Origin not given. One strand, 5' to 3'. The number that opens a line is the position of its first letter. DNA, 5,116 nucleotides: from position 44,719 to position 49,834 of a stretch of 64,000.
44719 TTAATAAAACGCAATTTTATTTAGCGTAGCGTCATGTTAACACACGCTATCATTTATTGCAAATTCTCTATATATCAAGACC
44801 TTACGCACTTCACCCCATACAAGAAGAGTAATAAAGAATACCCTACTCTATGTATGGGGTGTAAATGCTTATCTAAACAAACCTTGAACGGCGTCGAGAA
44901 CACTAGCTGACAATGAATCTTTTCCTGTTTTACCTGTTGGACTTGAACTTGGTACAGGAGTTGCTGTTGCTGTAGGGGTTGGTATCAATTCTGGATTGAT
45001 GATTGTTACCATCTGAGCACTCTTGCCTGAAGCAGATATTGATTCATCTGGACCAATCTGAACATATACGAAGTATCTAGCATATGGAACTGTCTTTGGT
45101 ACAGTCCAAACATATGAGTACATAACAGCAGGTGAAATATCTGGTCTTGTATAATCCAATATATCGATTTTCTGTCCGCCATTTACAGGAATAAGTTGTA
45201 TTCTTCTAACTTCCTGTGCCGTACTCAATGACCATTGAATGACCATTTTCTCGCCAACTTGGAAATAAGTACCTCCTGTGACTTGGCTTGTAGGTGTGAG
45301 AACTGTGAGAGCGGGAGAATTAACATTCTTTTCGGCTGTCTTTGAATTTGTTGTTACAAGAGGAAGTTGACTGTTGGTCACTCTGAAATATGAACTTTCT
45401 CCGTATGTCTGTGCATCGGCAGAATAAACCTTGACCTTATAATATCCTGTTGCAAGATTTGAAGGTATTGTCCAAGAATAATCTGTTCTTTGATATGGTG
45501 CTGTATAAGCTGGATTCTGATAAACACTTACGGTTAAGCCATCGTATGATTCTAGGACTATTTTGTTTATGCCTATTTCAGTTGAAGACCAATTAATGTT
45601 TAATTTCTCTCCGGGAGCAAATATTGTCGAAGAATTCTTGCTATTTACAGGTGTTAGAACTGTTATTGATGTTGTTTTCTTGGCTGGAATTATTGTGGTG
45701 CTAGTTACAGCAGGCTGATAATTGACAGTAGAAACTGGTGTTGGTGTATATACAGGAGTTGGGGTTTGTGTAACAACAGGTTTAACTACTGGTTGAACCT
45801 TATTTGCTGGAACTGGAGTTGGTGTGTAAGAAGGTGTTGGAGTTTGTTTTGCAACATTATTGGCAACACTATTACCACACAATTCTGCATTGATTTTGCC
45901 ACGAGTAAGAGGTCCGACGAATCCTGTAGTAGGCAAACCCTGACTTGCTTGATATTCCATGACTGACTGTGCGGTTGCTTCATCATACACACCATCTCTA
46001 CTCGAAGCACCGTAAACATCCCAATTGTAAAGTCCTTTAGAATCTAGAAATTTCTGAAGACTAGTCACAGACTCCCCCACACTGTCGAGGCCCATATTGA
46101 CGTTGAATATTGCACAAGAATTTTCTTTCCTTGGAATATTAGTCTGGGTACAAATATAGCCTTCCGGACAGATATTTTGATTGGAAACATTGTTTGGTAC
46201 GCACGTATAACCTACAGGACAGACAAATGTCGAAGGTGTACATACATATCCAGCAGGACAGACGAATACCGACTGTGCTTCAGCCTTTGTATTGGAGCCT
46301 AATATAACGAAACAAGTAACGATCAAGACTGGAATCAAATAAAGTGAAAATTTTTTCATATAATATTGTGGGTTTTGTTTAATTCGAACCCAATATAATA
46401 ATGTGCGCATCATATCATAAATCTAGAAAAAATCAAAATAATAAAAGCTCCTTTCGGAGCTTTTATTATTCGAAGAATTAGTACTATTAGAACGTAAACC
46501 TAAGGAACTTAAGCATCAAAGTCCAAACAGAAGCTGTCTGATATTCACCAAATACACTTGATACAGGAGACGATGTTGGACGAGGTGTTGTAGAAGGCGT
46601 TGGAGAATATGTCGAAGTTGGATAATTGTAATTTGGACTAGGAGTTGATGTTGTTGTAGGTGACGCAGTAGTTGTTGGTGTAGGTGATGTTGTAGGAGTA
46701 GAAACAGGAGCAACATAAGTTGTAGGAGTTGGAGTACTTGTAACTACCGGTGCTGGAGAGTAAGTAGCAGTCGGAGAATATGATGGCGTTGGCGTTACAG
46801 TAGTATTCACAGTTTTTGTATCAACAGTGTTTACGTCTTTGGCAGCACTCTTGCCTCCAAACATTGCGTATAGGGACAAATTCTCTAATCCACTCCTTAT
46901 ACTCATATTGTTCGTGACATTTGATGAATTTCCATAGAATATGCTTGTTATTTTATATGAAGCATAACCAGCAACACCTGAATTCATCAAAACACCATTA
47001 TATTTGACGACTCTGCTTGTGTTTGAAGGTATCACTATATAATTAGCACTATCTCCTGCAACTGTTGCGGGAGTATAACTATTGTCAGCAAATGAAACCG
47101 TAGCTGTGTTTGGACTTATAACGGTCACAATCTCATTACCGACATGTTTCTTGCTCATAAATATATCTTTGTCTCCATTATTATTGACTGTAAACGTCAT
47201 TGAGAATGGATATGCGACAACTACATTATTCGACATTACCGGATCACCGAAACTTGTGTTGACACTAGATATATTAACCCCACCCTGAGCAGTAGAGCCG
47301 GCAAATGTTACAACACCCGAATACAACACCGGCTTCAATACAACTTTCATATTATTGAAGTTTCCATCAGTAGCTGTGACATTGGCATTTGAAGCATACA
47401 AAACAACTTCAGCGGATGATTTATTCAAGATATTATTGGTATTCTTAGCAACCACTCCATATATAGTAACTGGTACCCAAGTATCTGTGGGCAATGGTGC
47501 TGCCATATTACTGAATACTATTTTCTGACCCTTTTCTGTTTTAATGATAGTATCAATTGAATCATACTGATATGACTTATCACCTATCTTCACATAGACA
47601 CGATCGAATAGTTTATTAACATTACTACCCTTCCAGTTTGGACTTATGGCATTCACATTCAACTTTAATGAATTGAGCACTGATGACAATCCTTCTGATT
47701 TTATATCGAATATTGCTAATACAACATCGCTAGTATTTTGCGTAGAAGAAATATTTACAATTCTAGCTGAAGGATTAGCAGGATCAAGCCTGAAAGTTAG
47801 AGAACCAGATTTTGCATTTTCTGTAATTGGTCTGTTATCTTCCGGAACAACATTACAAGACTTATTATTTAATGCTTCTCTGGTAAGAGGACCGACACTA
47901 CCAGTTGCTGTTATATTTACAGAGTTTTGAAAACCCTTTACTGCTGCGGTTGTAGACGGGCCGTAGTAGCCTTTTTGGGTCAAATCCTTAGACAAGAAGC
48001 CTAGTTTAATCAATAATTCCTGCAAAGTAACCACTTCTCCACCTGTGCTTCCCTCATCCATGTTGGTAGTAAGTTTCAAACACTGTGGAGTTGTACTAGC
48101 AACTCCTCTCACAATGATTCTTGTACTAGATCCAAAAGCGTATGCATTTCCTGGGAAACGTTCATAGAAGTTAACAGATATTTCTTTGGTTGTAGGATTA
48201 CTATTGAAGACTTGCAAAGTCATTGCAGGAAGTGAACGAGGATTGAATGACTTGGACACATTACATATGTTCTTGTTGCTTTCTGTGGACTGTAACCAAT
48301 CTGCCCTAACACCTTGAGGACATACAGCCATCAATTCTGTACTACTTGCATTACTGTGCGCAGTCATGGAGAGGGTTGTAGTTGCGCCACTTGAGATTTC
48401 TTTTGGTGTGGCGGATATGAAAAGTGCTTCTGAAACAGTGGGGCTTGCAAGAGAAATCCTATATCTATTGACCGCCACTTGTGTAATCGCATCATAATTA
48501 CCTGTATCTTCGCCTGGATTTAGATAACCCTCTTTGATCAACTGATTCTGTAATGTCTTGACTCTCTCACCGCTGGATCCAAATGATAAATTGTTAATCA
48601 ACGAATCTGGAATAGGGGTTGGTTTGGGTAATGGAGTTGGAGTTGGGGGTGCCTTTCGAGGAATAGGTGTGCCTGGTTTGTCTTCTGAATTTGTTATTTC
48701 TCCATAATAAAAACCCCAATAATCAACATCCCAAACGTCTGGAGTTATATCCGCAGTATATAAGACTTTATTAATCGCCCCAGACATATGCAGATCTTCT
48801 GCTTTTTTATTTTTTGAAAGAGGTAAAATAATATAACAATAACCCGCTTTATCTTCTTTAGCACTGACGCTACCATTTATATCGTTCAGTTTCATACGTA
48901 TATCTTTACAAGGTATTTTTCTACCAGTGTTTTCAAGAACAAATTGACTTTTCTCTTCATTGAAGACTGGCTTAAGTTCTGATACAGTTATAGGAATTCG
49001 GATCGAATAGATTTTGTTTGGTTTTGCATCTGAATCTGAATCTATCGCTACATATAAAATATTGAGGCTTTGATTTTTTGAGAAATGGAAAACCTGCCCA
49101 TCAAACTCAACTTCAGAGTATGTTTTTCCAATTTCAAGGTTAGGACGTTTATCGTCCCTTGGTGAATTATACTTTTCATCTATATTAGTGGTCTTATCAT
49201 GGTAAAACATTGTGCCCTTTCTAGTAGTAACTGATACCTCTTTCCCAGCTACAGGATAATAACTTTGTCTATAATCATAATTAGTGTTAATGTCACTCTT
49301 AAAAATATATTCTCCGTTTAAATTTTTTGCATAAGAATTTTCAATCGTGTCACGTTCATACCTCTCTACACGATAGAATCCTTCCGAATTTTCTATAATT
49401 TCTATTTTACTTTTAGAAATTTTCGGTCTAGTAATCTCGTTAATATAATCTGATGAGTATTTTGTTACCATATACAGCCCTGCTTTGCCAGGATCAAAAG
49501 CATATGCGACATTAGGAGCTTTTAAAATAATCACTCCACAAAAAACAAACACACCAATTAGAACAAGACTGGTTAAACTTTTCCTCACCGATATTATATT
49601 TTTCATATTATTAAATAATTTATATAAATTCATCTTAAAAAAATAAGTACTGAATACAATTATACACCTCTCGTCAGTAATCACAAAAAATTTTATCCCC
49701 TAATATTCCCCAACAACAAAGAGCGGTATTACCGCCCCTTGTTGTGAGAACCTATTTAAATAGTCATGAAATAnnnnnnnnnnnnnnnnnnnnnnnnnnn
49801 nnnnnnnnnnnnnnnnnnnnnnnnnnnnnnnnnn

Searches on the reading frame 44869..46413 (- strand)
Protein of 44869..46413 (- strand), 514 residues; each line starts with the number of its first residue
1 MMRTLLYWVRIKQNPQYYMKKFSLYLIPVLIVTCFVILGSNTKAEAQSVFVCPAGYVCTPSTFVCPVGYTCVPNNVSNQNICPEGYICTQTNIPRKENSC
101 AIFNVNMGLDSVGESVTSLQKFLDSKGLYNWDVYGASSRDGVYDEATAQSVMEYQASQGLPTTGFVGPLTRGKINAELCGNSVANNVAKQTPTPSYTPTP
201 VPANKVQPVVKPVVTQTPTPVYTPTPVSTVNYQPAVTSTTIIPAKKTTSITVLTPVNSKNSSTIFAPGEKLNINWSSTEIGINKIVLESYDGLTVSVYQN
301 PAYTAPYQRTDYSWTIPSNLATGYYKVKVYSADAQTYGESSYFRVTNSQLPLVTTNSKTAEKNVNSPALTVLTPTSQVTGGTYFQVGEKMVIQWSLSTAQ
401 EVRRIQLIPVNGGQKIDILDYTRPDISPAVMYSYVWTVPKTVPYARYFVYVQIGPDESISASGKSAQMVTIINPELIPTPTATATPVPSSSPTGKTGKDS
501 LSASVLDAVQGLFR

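Call 37: search_protein_families(library=pfam, proteins=[window:44869-46413:-], max_evalue=0.01)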
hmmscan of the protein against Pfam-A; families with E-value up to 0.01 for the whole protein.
window:44869-46413:- (514 aa): 2 families
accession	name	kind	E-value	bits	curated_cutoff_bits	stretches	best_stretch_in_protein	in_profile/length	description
PF01471.23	PG_binding_1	-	2.6e-11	44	23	1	113-173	2-56/57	Putative peptidoglycan binding domain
PF16974.11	NAR2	-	0.0087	16.1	26.6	0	304-344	83-129/142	High-affinity nitrate transporter accessory, Ig-like domain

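Call 50: search_protein_families(library=ncbifam, proteins=[window:44869-46413:-], max_evalue=1)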
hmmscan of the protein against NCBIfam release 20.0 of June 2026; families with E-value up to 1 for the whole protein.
window:44869-46413:- (514 aa): 6 families
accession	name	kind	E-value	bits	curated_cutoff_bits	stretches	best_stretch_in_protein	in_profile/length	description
TIGR02869.1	spore_SleB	equivalog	1.3e-06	28.5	236.5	1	107-185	7-79/201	spore cortex-lytic enzyme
NF052336.1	PdgHdaseHSB100310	equivalog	0.00012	21.6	500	1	112-173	190-245/316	peptidoglycan hydrolase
NF052335.1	PdgHdaseHSB129560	equivalog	0.00088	18.7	500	1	113-173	206-260/330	peptidoglycan hydrolase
NF052377.1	lmo1851_S41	exception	0.004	15.9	725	1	107-170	384-441/468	lmo1851 family serine protease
TIGR03006.1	pepcterm_polyde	equivalog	0.023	13.8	276.2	1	279-402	97-212/272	XrtA system polysaccharide deacetylase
TIGR03979.1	His_Ser_Rich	equivalog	0.3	11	121.65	1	110-168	128-180/190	His-Xaa-Ser repeat protein HxsA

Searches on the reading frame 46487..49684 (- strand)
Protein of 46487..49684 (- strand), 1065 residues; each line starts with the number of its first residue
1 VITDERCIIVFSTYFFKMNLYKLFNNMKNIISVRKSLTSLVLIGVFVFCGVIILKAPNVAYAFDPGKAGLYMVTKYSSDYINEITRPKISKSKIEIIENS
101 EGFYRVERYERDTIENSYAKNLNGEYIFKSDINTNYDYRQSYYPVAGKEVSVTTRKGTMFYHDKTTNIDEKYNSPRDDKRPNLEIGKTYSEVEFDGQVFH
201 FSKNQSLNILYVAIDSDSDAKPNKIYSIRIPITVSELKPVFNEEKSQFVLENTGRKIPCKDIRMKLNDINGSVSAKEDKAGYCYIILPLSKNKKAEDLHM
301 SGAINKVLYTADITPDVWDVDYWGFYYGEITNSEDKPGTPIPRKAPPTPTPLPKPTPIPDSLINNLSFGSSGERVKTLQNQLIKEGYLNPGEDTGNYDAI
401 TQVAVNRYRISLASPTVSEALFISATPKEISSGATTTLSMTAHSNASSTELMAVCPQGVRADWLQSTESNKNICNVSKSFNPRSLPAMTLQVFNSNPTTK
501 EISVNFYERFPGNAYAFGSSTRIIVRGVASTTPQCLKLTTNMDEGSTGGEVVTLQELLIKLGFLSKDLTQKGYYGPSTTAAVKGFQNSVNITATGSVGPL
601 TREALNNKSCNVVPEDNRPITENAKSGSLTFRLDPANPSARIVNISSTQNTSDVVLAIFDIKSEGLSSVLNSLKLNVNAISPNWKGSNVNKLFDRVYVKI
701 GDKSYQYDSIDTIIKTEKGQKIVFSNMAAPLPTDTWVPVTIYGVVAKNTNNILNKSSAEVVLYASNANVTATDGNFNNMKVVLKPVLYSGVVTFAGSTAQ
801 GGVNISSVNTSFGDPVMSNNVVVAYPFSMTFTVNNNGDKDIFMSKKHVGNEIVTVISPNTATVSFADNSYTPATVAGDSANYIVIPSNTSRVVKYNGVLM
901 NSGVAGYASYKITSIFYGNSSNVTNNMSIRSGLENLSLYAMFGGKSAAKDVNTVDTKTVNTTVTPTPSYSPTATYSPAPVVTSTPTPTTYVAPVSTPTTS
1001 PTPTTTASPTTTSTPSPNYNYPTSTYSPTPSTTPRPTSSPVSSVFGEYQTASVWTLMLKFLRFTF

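Call 37: search_protein_families(library=pfam, proteins=[window:46487-49684:-], max_evalue=0.01)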
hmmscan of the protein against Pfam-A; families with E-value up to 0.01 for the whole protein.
window:46487-49684:- (1065 aa): 1 family
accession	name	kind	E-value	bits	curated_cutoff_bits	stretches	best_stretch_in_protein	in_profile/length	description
PF01471.23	PG_binding_1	-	1.5e-21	76.7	23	2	547-605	1-57/57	Putative peptidoglycan binding domain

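Call 50: search_protein_families(library=ncbifam, proteins=[window:46487-49684:-], max_evalue=1)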
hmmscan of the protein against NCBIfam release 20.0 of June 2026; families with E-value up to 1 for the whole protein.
window:46487-49684:- (1065 aa): 6 families
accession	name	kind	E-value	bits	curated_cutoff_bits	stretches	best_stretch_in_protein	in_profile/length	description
TIGR02869.1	spore_SleB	equivalog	1.7e-10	41.1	236.5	2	541-609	6-72/201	spore cortex-lytic enzyme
NF052336.1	PdgHdaseHSB100310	equivalog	0.00036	20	500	1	568-605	276-313/316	peptidoglycan hydrolase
NF052377.1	lmo1851_S41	exception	0.00044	19.1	725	1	538-614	380-454/468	lmo1851 family serine protease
NF052335.1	PdgHdaseHSB129560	equivalog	0.00084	18.7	500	1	567-605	290-328/330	peptidoglycan hydrolase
NF008084.0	PRK10819.1-5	equivalog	0.16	11.8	315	1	949-1037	43-131/249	TonB system transport protein TonB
NF033761.1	gliding_GltJ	equivalog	0.76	8.8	450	0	952-1039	396-480/671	adventurous gliding motility protein GltJ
